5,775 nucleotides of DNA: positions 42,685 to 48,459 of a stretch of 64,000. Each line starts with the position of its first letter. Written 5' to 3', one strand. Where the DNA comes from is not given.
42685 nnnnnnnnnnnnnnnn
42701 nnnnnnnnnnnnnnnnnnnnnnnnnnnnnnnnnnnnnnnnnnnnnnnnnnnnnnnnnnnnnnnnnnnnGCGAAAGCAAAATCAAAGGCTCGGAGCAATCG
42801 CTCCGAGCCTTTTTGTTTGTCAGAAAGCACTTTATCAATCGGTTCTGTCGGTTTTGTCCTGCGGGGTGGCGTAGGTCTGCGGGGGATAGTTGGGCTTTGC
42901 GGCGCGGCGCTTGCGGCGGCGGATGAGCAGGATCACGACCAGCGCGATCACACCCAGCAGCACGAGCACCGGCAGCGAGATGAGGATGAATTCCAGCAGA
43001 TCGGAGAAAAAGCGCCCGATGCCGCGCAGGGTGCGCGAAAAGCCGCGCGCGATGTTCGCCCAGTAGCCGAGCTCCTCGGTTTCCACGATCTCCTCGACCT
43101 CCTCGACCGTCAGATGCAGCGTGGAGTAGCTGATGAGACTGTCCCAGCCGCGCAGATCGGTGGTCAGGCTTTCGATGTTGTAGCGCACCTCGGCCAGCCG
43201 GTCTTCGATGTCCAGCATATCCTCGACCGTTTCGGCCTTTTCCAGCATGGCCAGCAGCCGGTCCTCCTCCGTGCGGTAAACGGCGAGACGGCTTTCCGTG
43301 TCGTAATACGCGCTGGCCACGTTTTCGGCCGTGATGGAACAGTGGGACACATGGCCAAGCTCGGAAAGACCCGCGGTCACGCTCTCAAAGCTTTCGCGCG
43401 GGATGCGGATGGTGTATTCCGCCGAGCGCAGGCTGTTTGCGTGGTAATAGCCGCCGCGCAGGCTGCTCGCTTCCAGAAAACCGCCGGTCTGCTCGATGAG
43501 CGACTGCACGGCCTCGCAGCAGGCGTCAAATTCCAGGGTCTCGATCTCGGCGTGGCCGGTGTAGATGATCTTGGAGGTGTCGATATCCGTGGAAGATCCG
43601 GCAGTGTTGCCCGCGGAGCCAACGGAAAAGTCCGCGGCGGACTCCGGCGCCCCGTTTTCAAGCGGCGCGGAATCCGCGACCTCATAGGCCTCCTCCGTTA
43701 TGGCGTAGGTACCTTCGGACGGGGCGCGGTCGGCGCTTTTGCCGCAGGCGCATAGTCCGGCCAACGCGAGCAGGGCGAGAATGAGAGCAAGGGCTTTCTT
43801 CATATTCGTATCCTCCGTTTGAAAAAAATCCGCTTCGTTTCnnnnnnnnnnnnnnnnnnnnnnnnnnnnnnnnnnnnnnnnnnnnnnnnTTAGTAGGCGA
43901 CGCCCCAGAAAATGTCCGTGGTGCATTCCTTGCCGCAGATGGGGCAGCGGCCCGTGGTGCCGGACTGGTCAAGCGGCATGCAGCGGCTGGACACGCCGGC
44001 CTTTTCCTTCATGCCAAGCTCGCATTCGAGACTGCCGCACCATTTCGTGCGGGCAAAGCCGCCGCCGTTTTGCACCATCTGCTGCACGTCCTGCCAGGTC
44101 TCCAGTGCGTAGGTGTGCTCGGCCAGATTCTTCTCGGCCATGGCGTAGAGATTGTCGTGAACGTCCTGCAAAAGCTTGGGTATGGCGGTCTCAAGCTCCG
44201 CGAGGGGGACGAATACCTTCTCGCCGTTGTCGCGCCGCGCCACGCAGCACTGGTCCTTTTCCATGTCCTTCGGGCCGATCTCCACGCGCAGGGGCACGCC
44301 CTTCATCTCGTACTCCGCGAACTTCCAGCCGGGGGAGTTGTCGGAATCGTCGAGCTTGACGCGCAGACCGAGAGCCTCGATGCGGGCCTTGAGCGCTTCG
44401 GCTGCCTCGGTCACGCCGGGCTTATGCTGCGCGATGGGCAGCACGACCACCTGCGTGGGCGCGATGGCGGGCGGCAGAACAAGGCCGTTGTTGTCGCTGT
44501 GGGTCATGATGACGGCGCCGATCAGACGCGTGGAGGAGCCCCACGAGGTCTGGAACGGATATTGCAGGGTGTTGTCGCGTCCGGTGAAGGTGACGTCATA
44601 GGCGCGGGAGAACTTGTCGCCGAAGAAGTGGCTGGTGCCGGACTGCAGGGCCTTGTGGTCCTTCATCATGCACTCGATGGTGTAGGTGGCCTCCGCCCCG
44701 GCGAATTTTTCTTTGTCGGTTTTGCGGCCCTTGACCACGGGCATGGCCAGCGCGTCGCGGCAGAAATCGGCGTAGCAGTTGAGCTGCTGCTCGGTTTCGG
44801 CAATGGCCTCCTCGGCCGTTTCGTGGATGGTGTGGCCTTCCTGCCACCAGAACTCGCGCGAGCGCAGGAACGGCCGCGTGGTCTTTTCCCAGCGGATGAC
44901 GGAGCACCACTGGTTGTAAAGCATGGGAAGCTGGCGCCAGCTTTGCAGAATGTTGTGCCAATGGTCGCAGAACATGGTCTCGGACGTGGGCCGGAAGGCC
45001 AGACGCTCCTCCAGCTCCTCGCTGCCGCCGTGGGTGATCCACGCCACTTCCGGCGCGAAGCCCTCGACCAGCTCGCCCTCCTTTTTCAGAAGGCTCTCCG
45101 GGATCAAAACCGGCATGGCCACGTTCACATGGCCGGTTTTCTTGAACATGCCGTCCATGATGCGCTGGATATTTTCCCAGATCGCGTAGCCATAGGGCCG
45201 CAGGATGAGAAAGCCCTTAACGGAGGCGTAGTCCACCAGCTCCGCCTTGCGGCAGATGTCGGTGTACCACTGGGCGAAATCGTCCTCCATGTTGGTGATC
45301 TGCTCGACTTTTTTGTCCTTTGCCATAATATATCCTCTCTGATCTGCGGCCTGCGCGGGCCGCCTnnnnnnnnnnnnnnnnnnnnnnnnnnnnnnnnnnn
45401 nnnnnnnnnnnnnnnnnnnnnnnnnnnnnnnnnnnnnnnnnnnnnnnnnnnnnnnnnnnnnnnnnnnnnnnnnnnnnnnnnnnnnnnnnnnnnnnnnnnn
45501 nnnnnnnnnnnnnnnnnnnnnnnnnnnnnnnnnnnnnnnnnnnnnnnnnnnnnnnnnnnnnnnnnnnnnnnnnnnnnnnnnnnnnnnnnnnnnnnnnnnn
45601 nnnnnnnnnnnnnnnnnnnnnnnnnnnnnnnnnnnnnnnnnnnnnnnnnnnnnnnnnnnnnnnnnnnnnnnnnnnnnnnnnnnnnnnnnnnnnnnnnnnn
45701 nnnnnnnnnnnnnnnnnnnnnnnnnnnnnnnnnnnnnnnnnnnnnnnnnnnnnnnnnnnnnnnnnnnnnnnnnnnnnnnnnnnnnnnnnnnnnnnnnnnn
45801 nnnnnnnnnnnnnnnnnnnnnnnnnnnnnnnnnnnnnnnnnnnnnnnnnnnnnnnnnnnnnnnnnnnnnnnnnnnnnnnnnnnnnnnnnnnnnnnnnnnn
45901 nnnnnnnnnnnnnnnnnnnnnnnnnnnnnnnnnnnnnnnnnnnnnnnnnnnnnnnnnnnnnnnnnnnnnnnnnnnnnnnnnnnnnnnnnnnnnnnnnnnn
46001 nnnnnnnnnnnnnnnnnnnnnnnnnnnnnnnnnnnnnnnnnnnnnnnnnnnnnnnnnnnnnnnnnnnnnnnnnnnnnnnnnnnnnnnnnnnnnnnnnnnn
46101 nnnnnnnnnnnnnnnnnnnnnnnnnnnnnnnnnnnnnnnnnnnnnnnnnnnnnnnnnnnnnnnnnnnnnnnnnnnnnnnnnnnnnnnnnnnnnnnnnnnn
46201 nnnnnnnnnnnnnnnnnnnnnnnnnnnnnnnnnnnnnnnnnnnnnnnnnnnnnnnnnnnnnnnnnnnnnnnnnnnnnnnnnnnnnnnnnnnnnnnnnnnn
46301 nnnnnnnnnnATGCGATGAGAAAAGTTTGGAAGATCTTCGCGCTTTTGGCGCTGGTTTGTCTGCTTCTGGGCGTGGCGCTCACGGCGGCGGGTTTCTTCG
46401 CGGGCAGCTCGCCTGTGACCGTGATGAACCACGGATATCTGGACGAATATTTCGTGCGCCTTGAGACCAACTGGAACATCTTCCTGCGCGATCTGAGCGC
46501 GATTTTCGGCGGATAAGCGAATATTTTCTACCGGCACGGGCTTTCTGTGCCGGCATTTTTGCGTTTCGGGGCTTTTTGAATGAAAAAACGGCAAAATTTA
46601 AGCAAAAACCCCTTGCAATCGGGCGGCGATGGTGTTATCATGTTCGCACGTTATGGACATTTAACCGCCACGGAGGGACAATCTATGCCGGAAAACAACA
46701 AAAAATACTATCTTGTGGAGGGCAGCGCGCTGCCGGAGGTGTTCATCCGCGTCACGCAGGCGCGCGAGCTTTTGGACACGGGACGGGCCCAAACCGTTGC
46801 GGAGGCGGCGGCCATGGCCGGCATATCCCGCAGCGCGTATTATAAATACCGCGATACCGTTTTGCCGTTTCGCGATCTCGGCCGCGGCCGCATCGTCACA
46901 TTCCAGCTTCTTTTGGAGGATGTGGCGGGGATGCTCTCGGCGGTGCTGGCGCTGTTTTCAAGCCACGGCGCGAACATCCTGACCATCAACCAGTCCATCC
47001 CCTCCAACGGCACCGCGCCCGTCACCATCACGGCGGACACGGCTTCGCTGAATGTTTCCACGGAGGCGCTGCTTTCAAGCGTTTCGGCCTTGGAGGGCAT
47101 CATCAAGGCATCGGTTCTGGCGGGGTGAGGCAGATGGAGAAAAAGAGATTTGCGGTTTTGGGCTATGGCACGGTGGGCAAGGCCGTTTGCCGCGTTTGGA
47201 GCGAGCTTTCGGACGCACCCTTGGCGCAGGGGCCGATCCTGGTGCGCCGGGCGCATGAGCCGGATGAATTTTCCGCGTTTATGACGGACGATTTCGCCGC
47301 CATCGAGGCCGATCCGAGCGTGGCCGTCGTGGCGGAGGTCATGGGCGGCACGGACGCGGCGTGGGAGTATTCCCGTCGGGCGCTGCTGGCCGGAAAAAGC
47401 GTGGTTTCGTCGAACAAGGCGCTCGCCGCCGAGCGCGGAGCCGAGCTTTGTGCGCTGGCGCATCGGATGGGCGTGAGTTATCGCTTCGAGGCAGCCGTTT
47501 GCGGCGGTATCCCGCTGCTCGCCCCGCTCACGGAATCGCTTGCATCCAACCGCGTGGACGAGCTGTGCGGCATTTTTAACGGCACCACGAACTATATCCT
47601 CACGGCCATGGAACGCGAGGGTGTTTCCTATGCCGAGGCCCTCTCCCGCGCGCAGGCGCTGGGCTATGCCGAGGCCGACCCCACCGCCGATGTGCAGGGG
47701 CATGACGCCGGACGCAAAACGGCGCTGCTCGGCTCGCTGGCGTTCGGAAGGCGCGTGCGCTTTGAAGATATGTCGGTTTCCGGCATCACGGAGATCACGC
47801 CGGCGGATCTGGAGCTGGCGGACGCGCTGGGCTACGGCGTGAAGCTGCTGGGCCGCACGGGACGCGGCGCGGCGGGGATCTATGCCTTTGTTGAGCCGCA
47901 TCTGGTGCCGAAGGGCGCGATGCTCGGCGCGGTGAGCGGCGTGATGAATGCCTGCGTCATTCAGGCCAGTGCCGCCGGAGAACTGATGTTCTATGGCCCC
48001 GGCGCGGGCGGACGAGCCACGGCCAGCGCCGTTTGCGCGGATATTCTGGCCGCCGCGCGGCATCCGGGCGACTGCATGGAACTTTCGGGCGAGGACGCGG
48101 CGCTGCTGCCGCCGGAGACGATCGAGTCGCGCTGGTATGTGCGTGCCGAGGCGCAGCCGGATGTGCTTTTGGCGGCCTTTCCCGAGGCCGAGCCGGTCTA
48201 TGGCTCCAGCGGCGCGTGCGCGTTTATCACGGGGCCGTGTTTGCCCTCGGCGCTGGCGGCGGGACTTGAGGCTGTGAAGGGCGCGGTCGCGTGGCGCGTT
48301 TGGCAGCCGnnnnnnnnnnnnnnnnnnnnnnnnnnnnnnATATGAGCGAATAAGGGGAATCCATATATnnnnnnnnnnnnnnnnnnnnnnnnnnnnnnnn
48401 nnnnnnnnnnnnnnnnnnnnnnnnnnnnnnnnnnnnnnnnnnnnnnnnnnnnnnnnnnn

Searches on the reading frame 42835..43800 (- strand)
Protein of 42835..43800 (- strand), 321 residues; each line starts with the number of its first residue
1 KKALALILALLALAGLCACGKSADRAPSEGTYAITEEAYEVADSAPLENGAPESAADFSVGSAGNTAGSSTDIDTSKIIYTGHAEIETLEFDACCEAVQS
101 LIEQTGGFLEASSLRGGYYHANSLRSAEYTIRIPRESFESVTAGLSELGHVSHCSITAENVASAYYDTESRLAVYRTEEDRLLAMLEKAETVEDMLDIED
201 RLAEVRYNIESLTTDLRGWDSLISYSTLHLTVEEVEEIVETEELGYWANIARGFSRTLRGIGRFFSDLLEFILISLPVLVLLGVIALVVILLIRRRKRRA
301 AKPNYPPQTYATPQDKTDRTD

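Call 67: search_protein_families(library=pfam, proteins=[window:42835-43800:-], max_evalue=0.00001)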
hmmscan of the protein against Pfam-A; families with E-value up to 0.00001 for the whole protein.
window:42835-43800:- (321 aa): 1 family
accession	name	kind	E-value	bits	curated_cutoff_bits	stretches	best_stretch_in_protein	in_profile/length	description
PF14257.11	DUF4349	-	7.9e-60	202.3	27.7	1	77-290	2-212/213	Domain of unknown function (DUF4349)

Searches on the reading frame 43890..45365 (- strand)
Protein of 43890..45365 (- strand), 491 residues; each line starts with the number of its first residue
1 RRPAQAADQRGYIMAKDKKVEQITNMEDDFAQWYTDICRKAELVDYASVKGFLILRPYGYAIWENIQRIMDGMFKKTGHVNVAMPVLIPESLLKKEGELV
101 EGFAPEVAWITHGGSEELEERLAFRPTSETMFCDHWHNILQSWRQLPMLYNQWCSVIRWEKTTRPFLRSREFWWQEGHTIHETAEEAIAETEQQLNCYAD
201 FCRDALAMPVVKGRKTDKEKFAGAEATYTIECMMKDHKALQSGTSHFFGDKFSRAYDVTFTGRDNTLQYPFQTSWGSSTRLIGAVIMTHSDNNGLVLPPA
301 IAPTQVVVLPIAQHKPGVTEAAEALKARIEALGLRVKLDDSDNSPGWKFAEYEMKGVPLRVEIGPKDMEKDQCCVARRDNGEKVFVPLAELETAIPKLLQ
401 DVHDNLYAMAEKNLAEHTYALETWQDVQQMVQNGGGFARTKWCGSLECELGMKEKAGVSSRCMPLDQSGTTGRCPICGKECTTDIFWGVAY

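Call 67: search_protein_families(library=pfam, proteins=[window:43890-45365:-], max_evalue=0.00001)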
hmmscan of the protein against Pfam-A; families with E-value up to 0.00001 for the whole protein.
window:43890-45365:- (491 aa): 3 families
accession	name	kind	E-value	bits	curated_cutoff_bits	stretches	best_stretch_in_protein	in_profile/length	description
PF03129.25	HGTP_anticodon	-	4.1e-22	78.6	21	1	305-397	1-93/94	Anticodon binding domain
PF00587.30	tRNA-synt_2b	-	2e-18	67.5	29.3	1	116-286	5-176/179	tRNA synthetase class II core domain (G, H, P, S and T)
PF09180.16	ProRS-C_1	-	2.3e-17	63.3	31.5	1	424-491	1-71/71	Prolyl-tRNA synthetase, C-terminal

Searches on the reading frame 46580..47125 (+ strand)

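Call 67: search_protein_families(library=pfam, proteins=[window:46580-47125:+], max_evalue=0.00001)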
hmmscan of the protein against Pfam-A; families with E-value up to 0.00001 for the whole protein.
window:46580-47125:+ (182 aa): 1 family
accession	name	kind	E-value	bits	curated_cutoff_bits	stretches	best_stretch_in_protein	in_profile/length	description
PF01842.31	ACT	-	1.2e-07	31.8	27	1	109-164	4-61/66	ACT domain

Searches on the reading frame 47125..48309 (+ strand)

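Call 3: search_protein_families(library=pfam, proteins=[window:47125-48309:+], max_evalue=1)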
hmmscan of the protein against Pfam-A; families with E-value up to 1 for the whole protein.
window:47125-48309:+ (395 aa): 3 families
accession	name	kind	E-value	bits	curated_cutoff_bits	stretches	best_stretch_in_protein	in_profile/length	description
PF00742.24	Homoserine_dh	-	1.4e-58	198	22.9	1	130-308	1-173/173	Homoserine dehydrogenase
PF03447.22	NAD_binding_3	-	2.3e-07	32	24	1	13-122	1-116/116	Homoserine dehydrogenase, NAD binding domain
PF02776.23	TPP_enzyme_N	-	0.22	11.8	26.8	0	136-184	8-57/119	Thiamine pyrophosphate enzyme, N-terminal TPP binding domain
